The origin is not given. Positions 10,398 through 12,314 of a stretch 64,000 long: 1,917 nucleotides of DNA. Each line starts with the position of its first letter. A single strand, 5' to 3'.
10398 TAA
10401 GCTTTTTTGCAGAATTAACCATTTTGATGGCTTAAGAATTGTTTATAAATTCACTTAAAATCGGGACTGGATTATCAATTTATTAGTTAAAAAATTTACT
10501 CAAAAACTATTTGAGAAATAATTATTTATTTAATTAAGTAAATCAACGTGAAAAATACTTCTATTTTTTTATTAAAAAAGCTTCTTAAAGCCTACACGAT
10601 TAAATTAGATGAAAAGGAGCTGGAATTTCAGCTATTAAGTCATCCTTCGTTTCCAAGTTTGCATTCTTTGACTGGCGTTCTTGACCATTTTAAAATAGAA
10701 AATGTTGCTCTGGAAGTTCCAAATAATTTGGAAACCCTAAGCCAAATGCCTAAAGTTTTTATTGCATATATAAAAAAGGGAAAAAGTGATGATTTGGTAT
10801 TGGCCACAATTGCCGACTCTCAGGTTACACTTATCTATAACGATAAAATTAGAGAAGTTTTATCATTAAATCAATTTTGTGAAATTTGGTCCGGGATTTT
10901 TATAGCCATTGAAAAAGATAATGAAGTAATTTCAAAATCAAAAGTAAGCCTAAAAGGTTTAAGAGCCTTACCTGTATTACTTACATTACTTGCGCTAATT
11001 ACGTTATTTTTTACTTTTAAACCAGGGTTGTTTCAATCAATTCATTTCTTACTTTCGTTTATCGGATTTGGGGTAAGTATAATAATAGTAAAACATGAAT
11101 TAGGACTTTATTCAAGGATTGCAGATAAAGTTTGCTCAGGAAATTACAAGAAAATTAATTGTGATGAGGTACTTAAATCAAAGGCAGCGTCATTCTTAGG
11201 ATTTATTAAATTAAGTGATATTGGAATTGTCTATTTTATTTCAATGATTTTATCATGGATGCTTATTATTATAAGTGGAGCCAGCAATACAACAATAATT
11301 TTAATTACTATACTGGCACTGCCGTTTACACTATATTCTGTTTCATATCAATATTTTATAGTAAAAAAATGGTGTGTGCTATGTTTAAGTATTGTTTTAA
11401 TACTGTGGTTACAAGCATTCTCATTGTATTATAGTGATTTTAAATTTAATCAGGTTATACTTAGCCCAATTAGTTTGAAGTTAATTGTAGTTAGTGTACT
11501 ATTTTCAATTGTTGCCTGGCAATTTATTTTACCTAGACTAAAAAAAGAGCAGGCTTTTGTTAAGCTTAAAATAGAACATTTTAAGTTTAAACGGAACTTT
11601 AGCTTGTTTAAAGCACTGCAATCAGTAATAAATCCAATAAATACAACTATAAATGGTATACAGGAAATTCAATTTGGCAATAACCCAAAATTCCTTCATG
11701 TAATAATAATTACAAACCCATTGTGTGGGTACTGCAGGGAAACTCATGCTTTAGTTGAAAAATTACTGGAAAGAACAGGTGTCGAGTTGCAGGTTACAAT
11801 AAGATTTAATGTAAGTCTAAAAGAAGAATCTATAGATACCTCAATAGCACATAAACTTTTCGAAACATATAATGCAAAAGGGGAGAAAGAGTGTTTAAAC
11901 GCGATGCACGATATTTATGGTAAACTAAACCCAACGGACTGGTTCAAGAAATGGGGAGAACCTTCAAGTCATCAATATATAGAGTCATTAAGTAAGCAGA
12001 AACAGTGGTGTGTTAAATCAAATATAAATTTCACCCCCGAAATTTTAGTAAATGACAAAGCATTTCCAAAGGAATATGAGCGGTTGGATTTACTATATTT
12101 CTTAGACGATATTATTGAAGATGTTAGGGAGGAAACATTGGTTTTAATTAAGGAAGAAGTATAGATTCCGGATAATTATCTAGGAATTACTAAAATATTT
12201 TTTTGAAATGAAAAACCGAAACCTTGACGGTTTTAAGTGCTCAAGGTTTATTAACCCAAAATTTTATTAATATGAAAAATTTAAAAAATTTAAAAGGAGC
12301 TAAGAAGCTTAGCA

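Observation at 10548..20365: Multi-precursor double-glycine-leader peptide locus with two maturation routes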

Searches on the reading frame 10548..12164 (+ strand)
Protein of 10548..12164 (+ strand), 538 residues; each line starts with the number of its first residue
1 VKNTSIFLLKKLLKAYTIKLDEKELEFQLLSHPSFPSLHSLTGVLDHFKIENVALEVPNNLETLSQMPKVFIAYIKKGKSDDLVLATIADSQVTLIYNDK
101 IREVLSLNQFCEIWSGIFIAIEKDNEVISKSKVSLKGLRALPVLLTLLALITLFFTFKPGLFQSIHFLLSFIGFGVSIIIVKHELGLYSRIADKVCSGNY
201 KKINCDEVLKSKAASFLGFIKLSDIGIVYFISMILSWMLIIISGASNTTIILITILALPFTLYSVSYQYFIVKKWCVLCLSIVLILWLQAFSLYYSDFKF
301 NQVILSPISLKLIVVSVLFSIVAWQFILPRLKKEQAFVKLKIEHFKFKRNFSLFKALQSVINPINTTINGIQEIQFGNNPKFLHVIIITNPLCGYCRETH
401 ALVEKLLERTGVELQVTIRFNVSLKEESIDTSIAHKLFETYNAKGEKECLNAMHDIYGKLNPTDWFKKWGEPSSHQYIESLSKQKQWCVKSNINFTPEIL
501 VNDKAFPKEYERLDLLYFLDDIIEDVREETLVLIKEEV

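Call 3: search_protein_families(library=pfam, proteins=[window:10548-12164:+], max_evalue=0.01)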
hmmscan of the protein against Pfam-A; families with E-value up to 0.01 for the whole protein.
window:10548-12164:+ (538 aa): 5 families
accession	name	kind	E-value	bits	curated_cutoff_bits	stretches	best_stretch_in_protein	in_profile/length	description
PF07884.19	VKOR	-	3e-16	60.2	27.5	1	167-291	4-131/134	Vitamin K epoxide reductase family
PF03412.21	Peptidase_C39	-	7.9e-07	29.4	22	1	9-125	18-132/133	Peptidase C39 family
PF13462.12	Thioredoxin_4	-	0.002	18.8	23.2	0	384-513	16-159/165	Thioredoxin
PF13192.12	Thioredoxin_3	-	0.003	18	24.8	0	388-417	5-34/76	Thioredoxin domain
PF13098.12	Thioredoxin_2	-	0.0031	18.3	27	1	385-512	9-90/104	Thioredoxin-like domain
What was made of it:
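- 10548..12164 (+): Fusion protein with three parts. Residues 1-121: non-catalytic C39-like domain. About 136-330: six TM helices (one extra TM0 plus a five-TM VKOR core with loop Cys196/Cys205 and C276xxC279). 370-538: DsbA-like thioredoxin domain with C393xxC396. Pfam (call 3).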

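Call 4: search_protein_families(library=ncbifam, proteins=[window:10548-12164:+], max_evalue=0.1)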
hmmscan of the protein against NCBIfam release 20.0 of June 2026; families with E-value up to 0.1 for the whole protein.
window:10548-12164:+ (538 aa): 0 families

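Call 11: find_homologous_proteins(query=window:10548-12164:+, max_evalue=0.00001)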
Query window:10548-12164:+ (538 aa): 341 proteins with E <= 0.00001 among 8000 candidates; the best 120 are listed.
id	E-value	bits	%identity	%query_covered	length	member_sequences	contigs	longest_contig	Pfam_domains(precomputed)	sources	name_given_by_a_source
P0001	0.0e+0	1177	100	100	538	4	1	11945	PF07884.20,PF03412.22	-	-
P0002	1.7e-200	685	59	100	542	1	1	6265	PF07884.20,PF03412.22,PF13462.13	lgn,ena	-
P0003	1.8e-197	675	58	98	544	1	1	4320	PF07884.20,PF03412.22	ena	-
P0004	9.0e-196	669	58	97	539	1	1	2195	PF07884.20,PF03412.22,PF13462.13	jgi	jgi:uncharacterized membrane protein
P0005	2.1e-195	668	56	98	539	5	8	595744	PF07884.20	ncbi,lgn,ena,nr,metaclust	ncbi:MAG: hypothetical protein A2X13_13665 [Bacteroidetes bacterium GWC2_33_15]|nr:MAG: hypothetical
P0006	3.7e-194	664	57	97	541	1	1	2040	PF07884.20,PF03412.22,PF13462.13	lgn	-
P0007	2.0e-192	658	56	97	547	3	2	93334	PF07884.20,PF13462.13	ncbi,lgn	-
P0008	2.6e-189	648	53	98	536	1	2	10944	PF07884.20,PF03412.22,PF13462.13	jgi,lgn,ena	-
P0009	3.1e-178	612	53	98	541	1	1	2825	PF07884.20,PF03412.22,PF13462.13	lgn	-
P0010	1.6e-173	596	51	100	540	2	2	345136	PF07884.20,PF03412.22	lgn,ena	-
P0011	4.8e-171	588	52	97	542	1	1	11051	PF07884.20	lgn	-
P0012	2.8e-168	579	52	98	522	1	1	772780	PF07884.20,PF03412.22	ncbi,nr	ncbi:MAG: hypothetical protein JEY96_08950 [Bacteroidales bacterium]|nr:hypothetical protein [Bacter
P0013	1.1e-166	574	49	100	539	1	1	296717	PF07884.20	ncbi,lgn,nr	ncbi:MAG: hypothetical protein HXX16_01925 [Bacteroidales bacterium]|nr:hypothetical protein [Bacter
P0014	1.6e-166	573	50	98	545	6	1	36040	PF07884.20,PF03412.22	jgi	-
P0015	5.3e-165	568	50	100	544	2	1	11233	PF07884.20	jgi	jgi:uncharacterized membrane protein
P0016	5.2e-164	565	51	98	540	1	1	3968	PF07884.20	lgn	-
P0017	3.7e-163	562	49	96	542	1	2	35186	PF07884.20,PF13462.13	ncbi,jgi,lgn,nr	ncbi:MAG: hypothetical protein EHM93_12940 [Bacteroidales bacterium]|nr:MAG: hypothetical protein EH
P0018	3.2e-162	559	49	96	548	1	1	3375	PF07884.20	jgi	-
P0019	9.6e-162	557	50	95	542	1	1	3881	PF07884.20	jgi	-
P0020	9.6e-162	557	49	94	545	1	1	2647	PF07884.20,PF13462.13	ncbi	-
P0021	4.5e-161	555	48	98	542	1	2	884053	PF07884.20,PF13462.13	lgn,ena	-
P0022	7.5e-161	554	50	95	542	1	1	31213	PF07884.20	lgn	-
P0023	4.2e-160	552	49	95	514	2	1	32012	PF07884.20,PF03412.22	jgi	jgi:thiol-disulfide isomerase/thioredoxin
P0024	1.7e-158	546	48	98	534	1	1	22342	PF07884.20,PF13462.13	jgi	jgi:uncharacterized membrane protein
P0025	1.9e-158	546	48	98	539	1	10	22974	PF07884.20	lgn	-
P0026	4.6e-158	545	48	98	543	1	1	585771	PF07884.20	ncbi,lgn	ncbi:MAG: vitamin K epoxide reductase family protein [Bacteroidales bacterium]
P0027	4.7e-158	545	48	100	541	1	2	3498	PF07884.20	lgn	-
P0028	8.0e-158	544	49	95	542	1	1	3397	PF07884.20,PF13462.13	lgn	-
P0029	1.5e-157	543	48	98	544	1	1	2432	PF07884.20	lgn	-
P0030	5.8e-157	541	49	99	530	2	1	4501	PF07884.20,PF13462.13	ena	-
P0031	2.5e-156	539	48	97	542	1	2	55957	PF07884.20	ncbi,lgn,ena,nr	ncbi:MAG TPA: hypothetical protein DIW31_01205 [Bacteroidales bacterium]|nr:hypothetical protein [Ba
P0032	3.4e-156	539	48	96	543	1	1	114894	PF07884.20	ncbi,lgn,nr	ncbi:MAG: hypothetical protein HXX16_09230 [Bacteroidales bacterium]|nr:hypothetical protein [Bacter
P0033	4.6e-156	538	49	95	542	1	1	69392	PF07884.20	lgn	-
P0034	5.1e-155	535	48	99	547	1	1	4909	PF07884.20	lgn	-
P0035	7.6e-155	534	47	96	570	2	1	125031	PF07884.20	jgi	-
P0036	8.7e-155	534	49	95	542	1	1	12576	PF07884.20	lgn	-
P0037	5.1e-154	532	46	98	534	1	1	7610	PF07884.20,PF03412.22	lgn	-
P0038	4.3e-153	529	47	96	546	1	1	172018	PF07884.20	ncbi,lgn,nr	ncbi:MAG: hypothetical protein HOO91_06325 [Bacteroidales bacterium]|nr:hypothetical protein [Bacter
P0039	5.0e-153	528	46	96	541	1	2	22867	PF07884.20,PF13462.13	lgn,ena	-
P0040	1.6e-151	523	47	98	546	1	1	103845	PF07884.20,PF03412.22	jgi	-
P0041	4.8e-150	519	46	100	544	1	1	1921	PF07884.20,PF03412.22,PF13462.13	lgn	-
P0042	2.3e-149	516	47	98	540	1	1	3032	PF07884.20,PF03412.22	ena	-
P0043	4.6e-149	515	46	98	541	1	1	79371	PF07884.20,PF13462.13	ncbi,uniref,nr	ncbi:vitamin K epoxide reductase family protein [Lutibacter sp.]|uniref:vitamin K epoxide reductase 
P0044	2.7e-148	513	46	98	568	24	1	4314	PF07884.20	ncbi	-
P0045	8.8e-148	511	46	98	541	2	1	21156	PF07884.20,PF13462.13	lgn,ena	-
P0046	7.2e-147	508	46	96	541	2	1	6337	PF07884.20,PF03412.22,PF13462.13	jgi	-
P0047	3.5e-146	506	46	100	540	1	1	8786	PF07884.20,PF03412.22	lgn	-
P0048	1.5e-145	504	45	95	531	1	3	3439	PF07884.20,PF03412.22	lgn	-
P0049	1.5e-145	504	46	97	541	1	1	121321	PF07884.20,PF03412.22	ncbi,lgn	-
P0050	1.5e-145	504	45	99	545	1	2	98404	PF07884.20,PF03412.22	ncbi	-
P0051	2.3e-145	503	46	98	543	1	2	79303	PF07884.20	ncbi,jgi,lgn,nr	ncbi:MAG: hypothetical protein EHM93_06320 [Bacteroidales bacterium]|nr:MAG: hypothetical protein EH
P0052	5.9e-145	502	45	99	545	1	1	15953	PF07884.20,PF03412.22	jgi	jgi:uncharacterized membrane protein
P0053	5.1e-144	499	46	96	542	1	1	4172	PF07884.20,PF13462.13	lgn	-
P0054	3.2e-143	496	46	98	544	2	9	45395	PF07884.20,PF03412.22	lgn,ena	-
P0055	3.7e-143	496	46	99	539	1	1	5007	PF07884.20,PF03412.22,PF13462.13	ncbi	-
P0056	3.8e-143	496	45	98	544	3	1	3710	PF07884.20,PF03412.22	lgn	-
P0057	2.0e-142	493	45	100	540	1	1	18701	PF07884.20,PF03412.22,PF13462.13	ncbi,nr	ncbi:MAG: thioredoxin domain-containing protein [Flavobacteriaceae bacterium]|nr:thioredoxin domain-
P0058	2.6e-142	493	46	100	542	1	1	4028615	PF07884.20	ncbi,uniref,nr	ncbi:thioredoxin domain-containing protein [Lutibacter sp. A64]|uniref:vitamin K epoxide reductase f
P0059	3.4e-142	493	45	99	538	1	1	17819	PF07884.20,PF13462.13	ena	-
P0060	1.2e-141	491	45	99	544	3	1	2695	PF07884.20,PF03412.22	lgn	-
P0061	1.3e-141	491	45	97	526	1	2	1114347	PF07884.20,PF03412.22,PF13462.13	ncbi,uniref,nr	ncbi:vitamin K epoxide reductase family protein [Aquimarina mytili]|uniref:Peptidase C39 domain-cont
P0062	1.4e-141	491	45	100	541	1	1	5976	PF07884.20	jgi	jgi:uncharacterized membrane protein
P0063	1.8e-141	490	44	98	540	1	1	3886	PF07884.20,PF03412.22,PF13462.13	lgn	-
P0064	2.4e-141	490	45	99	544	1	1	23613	PF07884.20,PF13462.13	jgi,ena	-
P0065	5.1e-140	485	44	97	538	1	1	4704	PF07884.20,PF03412.22,PF13462.13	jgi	-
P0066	5.7e-140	485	45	97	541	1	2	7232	PF07884.20,PF03412.22,PF13462.13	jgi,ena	-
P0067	1.2e-139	484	43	100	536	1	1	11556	PF07884.20,PF03412.22,PF13462.13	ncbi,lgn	-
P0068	1.4e-139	484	45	100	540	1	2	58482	PF07884.20,PF03412.22,PF13462.13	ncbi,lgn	-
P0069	2.9e-139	483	44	97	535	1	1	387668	PF07884.20,PF03412.22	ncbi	-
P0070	7.6e-139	482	46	97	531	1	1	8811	PF07884.20,PF03412.22,PF13462.13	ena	-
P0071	1.1e-138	481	44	99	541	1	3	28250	PF07884.20,PF13462.13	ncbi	-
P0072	2.0e-138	480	44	98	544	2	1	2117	PF07884.20,PF03412.22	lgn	-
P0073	3.9e-137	476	46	90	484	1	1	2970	PF07884.20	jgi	-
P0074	4.9e-137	476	44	97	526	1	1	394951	PF07884.20,PF03412.22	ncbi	-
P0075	5.4e-137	476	44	97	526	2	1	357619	PF07884.20,PF03412.22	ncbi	-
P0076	1.7e-136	474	45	98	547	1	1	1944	PF07884.20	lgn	-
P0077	3.5e-136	473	45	97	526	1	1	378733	PF07884.20,PF03412.22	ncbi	-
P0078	3.6e-136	473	43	96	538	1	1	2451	PF07884.20,PF03412.22,PF13462.13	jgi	-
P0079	1.4e-135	471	44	98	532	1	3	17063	PF07884.20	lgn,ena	-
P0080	4.4e-135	469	43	99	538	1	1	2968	PF07884.20,PF03412.22,PF13462.13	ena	-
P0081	7.6e-135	468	43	97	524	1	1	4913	PF07884.20,PF03412.22,PF13462.13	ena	-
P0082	1.1e-134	468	44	97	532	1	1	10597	PF07884.20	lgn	-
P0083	2.1e-134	467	43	99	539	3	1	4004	PF07884.20,PF03412.22,PF13462.13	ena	-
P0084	2.2e-134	467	43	100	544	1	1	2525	PF07884.20,PF03412.22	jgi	-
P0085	2.7e-134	467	42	98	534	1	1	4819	PF07884.20,PF03412.22,PF13462.13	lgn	-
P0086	6.5e-134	465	42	97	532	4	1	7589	PF07884.20,PF03412.22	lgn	-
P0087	1.3e-133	464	44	97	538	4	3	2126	PF07884.20,PF03412.22,PF13462.13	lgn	-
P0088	1.3e-133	464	41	99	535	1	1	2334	PF07884.20,PF03412.22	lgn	-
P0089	3.3e-133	463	44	97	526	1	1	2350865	PF07884.20,PF03412.22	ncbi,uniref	ncbi:vitamin K epoxide reductase family protein [Aquimarina sp. 2304DJ70-9]|uniref:vitamin K epoxide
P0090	5.8e-133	462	42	100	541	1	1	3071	PF07884.20,PF03412.22,PF13462.13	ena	-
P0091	9.1e-133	462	44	98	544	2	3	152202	PF07884.20,PF03412.22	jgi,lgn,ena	-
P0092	4.1e-132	459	44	98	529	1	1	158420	PF07884.20,PF03412.22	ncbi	-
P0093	7.9e-132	458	42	97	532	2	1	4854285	PF07884.20,PF03412.22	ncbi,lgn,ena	-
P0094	2.1e-131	457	40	99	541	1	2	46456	PF07884.20,PF03412.22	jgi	-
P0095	3.3e-131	456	40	97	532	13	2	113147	PF07884.20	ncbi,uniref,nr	ncbi:thioredoxin domain-containing protein [Labilibaculum sp. A4]|uniref:vitamin K epoxide reductase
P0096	1.4e-130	454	40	98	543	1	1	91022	PF07884.20,PF13462.13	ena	-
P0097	1.9e-130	454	41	99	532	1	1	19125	PF07884.20,PF03412.22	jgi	-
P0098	2.5e-130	454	43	97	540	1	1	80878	PF07884.20,PF13462.13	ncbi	-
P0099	3.1e-130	453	41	98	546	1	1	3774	PF07884.20,PF03412.22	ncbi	-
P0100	7.4e-130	452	42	99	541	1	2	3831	PF07884.20,PF13462.13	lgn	-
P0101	2.7e-129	450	40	99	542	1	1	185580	PF07884.20,PF13462.13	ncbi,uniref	ncbi:vitamin K epoxide reductase family protein [Gaetbulibacter sp. M235]|uniref:vitamin K epoxide r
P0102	2.2e-128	447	42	97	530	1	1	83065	PF07884.20,PF03412.22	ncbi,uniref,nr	ncbi:vitamin K epoxide reductase family protein [uncultured Aquimarina sp.]|uniref:vitamin K epoxide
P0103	6.0e-128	446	40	98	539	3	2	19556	PF07884.20,PF03412.22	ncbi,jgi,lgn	-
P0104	1.0e-127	445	43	99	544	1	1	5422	PF07884.20,PF13462.13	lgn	-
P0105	1.8e-127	444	40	98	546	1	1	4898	PF07884.20,PF13462.13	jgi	jgi:uncharacterized membrane protein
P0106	2.7e-127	444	41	97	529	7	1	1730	PF07884.20,PF03412.22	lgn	-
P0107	4.0e-127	443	41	97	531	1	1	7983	PF07884.20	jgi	-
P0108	4.3e-127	443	42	92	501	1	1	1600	PF07884.20,PF13462.13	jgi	jgi:uncharacterized membrane protein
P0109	7.3e-127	442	42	96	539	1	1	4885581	PF07884.20,PF13462.13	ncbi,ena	-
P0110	6.2e-126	439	40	97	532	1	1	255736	PF07884.20,PF03412.22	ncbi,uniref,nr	ncbi:hypothetical protein EO244_06510 [Ancylomarina salipaludis]|uniref:Peptidase C39 domain-contain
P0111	8.9e-126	439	40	99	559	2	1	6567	PF07884.20,PF13462.13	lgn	-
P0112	1.1e-125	438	43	97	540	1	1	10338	PF07884.20,PF03412.22,PF13462.13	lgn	-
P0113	3.1e-125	437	42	97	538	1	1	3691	PF07884.20,PF13098.14,PF03412.22,PF13462.13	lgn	-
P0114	4.9e-125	436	41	98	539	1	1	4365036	PF07884.20,PF03412.22,PF13462.13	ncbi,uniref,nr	ncbi:vitamin K epoxide reductase family protein [Abyssalbus ytuae]|uniref:Thioredoxin domain-contain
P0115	1.3e-124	435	42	97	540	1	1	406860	PF07884.20,PF03412.22,PF13462.13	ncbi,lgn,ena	-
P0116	1.6e-124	434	41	99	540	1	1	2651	PF07884.20,PF03412.22,PF13462.13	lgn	-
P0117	2.4e-124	434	40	100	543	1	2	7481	PF07884.20,PF03412.22,PF13462.13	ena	-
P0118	3.6e-124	433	43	99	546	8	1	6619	PF07884.20,PF03412.22,PF13462.13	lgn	-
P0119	5.2e-124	433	43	99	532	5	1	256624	PF07884.20,PF03412.22,PF13462.13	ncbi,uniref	ncbi:vitamin K epoxide reductase family protein [Tenacibaculum ascidiaceicola]|uniref:vitamin K epox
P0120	5.9e-124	433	42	97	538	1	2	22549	PF07884.20,PF13098.14,PF03412.22,PF13462.13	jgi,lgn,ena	-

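Call 12: find_related_loci(query=window:10548-12164:+, collection=genome_contigs, flank=10000)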
Query window:10548-12164:+ (538 aa) in genome_contigs; peptide patterns used: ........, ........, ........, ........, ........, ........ (x = any residue, [..] = any of these).
43 stretches matched a pattern; 5 encode a relative of the query (tblastn E <= 1e-3); 5 distinct loci.
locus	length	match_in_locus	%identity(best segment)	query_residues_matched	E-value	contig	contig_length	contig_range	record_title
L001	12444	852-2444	58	1-530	0e+0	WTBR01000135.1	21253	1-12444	MAG: Bacteroidales bacterium isolate GLR59 c_000000765720, whole genome shotgun sequence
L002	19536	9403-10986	49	1-532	4e-161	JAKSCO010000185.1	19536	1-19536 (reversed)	MAG: Bacteroidales bacterium isolate MAG.294 k141_3919681, whole genome shotgun sequence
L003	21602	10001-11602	28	1-536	6e-57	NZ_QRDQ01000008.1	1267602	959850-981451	Flavobacterium cutihirudinis strain DSM 25795 Ga0131252_102, whole genome shotgun sequence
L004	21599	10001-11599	28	1-535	3e-56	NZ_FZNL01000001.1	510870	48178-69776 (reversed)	Flavobacterium sp. ov086, whole genome shotgun sequence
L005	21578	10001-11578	26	1-525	9e-57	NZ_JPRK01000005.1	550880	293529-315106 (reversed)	Flavobacterium hibernum strain DSM 12611 Contig05, whole genome shotgun sequence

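Call 31: predict_structure(alignment_id=A1)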
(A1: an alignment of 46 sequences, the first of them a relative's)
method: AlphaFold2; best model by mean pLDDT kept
length: 538 residues; sequences in the alignment: 46
mean_pLDDT: 86.1   pTM: 0.63
mean pLDDT of the five models: 86.1, 85.2, 84.3, 83.5, 80.6
residues with pLDDT >= 90: 240; 70-90: 261; 50-70: 27; < 50: 10
segments of 3 or more residues with pLDDT < 50: 125-133
pLDDT, mean of each block of 10 residues (from residue 1): 77 85 82 81 85 91 90 87 90 88 91 92 56 59 89 93 95 93 78 67 79 76 91 95 90 91 88 88 95 86 84 96 92 83 77 84 87 82 89 88 86 86 90 94 93 92 94 88 93 89 88 87 84 72
secondary structure, 60 per line:
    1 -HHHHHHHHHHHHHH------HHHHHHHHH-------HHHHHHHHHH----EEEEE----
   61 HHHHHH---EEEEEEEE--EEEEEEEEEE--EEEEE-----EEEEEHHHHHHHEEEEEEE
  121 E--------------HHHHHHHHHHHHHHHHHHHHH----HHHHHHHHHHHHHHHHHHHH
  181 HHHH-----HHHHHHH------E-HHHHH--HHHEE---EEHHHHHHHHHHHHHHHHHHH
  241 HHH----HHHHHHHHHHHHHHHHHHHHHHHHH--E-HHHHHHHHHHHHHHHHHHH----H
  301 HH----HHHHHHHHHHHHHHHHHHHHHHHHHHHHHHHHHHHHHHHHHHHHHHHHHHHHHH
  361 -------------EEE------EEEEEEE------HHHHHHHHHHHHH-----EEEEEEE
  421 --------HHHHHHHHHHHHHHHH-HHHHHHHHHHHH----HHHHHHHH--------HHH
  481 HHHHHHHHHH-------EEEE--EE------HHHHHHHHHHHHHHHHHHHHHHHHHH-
elements in order: H2-15 H22-30 H38-47 E52-56 H61-66 E70-77 E80-89 E92-96 E102-106 H107-113 E114-121 H136-156 H161-184 H190-196 H205-209 H222-243 H248-272 H277-295 H307-360 E374-376 E383-389 H396-408 E414-420 H429-444 H446-457 H462-469 H478-490 E498-501 H512-537
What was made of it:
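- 10548..12164 (+): AF2 model pLDDT 86 (call 31).
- AF2 pLDDT 86 with six TM helices (call 31). Six TM helices put the N-terminal domain on the same side as the Trx domain (call 31).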

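Call 32: search_solved_structures(query=window:10548-12164:+, max_evalue=1, show_alignments=3)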
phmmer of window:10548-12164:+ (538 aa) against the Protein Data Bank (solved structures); distinct sequences matched with E-value up to 1: 0.
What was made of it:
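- Tried and rejected: phmmer of the fusion against PDB sequences: nothing (call 32).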
